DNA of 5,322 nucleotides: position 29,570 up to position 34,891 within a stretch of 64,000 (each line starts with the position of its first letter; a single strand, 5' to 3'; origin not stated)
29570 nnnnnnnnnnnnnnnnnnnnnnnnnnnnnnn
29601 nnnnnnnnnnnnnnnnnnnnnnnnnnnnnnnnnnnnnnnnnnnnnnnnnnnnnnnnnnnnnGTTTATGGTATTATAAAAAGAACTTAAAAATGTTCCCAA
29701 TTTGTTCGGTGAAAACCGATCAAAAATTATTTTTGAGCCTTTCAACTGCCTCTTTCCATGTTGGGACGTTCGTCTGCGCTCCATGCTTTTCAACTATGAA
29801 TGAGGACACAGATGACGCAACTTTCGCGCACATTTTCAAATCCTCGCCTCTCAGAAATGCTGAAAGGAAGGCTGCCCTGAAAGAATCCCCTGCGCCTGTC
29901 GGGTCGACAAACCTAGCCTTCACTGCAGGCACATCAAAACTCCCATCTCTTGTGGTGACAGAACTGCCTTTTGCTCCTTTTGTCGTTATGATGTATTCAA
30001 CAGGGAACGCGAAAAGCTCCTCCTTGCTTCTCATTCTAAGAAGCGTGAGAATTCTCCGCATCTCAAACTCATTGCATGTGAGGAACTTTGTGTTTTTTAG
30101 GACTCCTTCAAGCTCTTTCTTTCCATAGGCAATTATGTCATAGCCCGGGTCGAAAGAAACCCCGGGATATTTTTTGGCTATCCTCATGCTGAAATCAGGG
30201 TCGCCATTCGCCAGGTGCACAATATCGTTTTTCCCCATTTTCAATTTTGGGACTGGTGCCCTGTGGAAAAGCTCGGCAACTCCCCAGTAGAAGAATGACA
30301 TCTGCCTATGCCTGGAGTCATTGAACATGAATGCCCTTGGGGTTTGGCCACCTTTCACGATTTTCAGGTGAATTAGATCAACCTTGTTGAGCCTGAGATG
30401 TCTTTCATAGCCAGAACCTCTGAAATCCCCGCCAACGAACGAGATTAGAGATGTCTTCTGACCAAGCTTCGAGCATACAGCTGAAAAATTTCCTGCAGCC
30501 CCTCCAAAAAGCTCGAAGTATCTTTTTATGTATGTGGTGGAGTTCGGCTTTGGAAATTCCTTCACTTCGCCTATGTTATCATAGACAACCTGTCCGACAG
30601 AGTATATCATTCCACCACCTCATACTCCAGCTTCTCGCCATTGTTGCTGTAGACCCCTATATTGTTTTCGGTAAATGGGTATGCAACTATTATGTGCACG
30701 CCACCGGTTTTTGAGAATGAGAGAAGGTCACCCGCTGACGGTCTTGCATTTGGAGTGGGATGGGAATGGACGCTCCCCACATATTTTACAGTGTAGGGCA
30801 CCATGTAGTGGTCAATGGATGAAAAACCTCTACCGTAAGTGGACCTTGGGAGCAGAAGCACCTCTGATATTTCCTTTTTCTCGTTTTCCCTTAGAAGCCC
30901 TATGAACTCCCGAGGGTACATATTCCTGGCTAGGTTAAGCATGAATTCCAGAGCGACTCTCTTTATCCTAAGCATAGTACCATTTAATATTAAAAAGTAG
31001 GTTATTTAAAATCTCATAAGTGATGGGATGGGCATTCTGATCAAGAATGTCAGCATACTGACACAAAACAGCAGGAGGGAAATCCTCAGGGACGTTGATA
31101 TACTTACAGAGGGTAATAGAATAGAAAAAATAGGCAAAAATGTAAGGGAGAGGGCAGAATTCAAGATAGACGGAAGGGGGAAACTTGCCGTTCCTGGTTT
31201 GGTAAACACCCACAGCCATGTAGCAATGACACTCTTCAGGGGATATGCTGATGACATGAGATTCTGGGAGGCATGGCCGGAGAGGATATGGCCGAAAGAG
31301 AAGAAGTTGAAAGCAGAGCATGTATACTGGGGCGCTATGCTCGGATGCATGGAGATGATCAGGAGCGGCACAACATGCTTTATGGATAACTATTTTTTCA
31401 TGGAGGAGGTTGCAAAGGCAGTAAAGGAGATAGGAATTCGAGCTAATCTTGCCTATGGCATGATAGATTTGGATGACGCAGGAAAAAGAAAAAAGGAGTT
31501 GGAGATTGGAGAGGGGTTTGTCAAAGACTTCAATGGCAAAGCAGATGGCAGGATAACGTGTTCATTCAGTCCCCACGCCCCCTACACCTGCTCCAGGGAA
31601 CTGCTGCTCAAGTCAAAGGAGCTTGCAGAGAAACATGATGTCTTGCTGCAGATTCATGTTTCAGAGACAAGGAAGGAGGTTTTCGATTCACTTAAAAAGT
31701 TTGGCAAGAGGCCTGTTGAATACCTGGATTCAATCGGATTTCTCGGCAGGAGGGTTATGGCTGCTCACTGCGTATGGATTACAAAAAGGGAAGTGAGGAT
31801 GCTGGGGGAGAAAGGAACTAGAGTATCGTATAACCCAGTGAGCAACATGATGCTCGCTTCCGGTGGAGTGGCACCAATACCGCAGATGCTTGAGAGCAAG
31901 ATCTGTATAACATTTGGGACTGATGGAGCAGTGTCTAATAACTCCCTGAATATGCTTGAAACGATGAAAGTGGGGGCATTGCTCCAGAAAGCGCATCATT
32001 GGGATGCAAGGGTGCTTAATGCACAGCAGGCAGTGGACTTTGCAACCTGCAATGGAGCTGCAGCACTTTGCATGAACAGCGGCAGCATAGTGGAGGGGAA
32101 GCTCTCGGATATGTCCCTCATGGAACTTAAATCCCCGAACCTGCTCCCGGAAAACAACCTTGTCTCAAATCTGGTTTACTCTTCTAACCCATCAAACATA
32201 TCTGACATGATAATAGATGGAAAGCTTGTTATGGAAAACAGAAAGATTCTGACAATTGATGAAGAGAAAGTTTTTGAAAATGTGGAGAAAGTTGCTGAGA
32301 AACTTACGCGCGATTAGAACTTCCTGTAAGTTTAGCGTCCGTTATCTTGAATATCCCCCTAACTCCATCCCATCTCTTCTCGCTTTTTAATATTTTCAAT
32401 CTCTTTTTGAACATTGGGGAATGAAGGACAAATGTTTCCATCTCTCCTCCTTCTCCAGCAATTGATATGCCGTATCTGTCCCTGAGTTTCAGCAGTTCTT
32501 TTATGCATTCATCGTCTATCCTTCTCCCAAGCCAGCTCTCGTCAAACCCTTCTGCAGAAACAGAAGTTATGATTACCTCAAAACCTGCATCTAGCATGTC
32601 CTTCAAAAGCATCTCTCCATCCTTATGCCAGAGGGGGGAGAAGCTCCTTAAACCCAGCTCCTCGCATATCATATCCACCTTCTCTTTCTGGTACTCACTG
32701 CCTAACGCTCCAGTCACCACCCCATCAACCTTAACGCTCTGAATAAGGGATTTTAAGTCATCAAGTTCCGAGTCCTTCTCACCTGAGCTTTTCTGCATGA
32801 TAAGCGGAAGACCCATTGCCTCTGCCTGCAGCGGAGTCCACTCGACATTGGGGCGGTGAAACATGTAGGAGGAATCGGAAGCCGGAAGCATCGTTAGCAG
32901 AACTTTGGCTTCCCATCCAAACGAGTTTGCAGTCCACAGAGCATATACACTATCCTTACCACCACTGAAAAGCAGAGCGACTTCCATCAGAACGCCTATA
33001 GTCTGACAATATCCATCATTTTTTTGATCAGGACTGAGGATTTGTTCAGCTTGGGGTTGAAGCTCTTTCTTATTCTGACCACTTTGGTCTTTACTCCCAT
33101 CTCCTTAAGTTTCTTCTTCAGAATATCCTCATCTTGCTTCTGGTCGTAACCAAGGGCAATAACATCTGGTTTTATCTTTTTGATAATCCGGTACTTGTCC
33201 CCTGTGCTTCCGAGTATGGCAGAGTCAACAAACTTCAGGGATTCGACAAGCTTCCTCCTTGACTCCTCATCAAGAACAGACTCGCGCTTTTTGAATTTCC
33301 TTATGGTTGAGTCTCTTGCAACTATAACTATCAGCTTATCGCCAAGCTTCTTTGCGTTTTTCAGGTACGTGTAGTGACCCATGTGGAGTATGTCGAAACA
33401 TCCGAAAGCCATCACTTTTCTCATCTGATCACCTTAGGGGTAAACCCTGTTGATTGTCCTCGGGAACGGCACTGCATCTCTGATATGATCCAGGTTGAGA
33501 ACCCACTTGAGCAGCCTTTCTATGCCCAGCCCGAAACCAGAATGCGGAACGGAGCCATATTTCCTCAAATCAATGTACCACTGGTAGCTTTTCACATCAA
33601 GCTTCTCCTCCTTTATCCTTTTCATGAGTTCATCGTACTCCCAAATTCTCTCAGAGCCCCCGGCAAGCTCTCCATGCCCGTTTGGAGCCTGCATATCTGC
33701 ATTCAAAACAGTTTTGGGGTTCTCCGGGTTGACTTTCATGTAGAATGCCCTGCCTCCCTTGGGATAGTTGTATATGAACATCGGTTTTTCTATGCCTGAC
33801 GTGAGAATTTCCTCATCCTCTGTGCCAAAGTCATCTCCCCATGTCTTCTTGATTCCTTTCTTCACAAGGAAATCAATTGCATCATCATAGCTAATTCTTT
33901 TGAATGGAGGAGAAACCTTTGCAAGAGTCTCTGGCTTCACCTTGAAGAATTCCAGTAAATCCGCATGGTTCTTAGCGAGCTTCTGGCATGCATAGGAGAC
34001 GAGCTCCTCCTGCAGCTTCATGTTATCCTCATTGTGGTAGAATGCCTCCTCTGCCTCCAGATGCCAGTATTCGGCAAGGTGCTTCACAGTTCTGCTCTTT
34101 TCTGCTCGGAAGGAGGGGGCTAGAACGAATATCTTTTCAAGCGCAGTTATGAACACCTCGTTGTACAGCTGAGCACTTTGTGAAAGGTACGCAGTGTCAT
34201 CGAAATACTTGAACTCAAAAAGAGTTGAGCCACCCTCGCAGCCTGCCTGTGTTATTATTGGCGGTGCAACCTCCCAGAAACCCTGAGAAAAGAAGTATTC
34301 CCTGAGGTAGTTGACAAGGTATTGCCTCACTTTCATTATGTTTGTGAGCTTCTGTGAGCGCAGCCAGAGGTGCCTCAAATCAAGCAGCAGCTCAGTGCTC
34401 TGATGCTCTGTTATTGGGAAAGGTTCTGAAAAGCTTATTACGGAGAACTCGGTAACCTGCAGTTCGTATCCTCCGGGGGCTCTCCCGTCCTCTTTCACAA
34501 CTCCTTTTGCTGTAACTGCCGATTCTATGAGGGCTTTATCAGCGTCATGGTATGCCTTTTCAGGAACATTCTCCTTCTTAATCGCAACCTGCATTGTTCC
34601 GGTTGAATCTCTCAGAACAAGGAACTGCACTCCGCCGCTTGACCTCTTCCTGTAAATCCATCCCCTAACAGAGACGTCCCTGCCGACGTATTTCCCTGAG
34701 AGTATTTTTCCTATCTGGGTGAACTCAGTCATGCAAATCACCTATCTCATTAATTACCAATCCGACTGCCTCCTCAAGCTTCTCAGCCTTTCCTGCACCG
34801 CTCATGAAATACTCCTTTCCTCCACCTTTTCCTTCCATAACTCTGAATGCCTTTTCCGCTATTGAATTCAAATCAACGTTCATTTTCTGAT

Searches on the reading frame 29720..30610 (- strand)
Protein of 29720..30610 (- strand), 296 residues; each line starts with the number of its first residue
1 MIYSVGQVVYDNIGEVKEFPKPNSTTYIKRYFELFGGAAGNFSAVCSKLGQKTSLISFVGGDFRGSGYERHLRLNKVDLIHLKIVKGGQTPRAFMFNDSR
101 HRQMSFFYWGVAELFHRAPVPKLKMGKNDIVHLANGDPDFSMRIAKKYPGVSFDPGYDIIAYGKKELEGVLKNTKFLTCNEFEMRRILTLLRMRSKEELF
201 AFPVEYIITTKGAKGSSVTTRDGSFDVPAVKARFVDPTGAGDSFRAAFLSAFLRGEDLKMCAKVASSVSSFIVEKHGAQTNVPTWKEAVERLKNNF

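Call 30: search_protein_families(library=pfam, proteins=[window:29720-30610:-], max_evalue=0.0001)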
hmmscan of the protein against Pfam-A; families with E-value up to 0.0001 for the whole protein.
window:29720-30610:- (296 aa): 1 family
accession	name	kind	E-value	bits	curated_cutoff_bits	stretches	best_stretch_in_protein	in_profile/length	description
PF00294.29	PfkB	-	2.1e-43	149.3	25.8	1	2-284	4-301/302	pfkB family carbohydrate kinase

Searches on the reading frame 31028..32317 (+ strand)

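Call 30: search_protein_families(library=pfam, proteins=[window:31028-32317:+], max_evalue=0.0001)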
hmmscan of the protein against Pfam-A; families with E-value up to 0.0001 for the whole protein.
window:31028-32317:+ (429 aa): 2 families
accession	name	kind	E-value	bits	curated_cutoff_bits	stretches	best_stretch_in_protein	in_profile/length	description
PF01979.26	Amidohydro_1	-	2e-70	238.2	25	1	54-401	2-345/345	Amidohydrolase family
PF07969.17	Amidohydro_3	-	1.8e-10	41.3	29.7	1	159-366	227-445/472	Amidohydrolase family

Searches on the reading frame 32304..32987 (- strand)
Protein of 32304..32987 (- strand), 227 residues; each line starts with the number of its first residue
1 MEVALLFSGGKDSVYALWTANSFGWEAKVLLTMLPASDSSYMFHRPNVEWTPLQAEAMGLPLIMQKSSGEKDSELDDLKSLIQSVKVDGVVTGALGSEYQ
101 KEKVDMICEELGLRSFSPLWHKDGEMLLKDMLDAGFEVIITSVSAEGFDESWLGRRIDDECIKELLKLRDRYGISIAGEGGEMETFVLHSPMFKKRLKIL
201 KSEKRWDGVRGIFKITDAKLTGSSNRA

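Call 30: search_protein_families(library=pfam, proteins=[window:32304-32987:-], max_evalue=0.0001)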
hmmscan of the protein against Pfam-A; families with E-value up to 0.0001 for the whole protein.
window:32304-32987:- (227 aa): 1 family
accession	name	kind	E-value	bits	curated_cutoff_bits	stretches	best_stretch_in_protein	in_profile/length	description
PF01902.24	Diphthami_syn_2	-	1e-78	264.3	23.2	1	1-219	1-218/219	Diphthamide synthase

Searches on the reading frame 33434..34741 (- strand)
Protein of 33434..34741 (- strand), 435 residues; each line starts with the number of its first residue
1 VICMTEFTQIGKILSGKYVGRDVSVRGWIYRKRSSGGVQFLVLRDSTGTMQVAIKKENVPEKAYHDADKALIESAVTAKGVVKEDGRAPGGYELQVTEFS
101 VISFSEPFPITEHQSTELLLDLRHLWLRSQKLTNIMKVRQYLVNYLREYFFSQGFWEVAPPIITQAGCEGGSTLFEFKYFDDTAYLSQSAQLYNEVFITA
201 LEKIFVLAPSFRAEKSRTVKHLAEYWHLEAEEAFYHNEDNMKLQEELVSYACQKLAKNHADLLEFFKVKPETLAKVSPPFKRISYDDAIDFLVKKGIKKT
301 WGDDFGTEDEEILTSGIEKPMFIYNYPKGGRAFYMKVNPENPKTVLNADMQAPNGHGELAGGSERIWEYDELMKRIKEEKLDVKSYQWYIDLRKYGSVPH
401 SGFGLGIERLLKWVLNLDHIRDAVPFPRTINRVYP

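Call 30: search_protein_families(library=pfam, proteins=[window:33434-34741:-], max_evalue=0.0001)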
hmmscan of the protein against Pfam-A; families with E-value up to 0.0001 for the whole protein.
window:33434-34741:- (435 aa): 2 families
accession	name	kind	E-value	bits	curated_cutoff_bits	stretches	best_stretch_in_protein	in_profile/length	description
PF00152.25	tRNA-synt_2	-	5.1e-73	246.3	25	1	116-429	2-307/308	tRNA synthetases class II (D, K and N)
PF01336.31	tRNA_anti-codon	-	2.3e-16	59.9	27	1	23-102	1-75/75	OB-fold nucleic acid binding domain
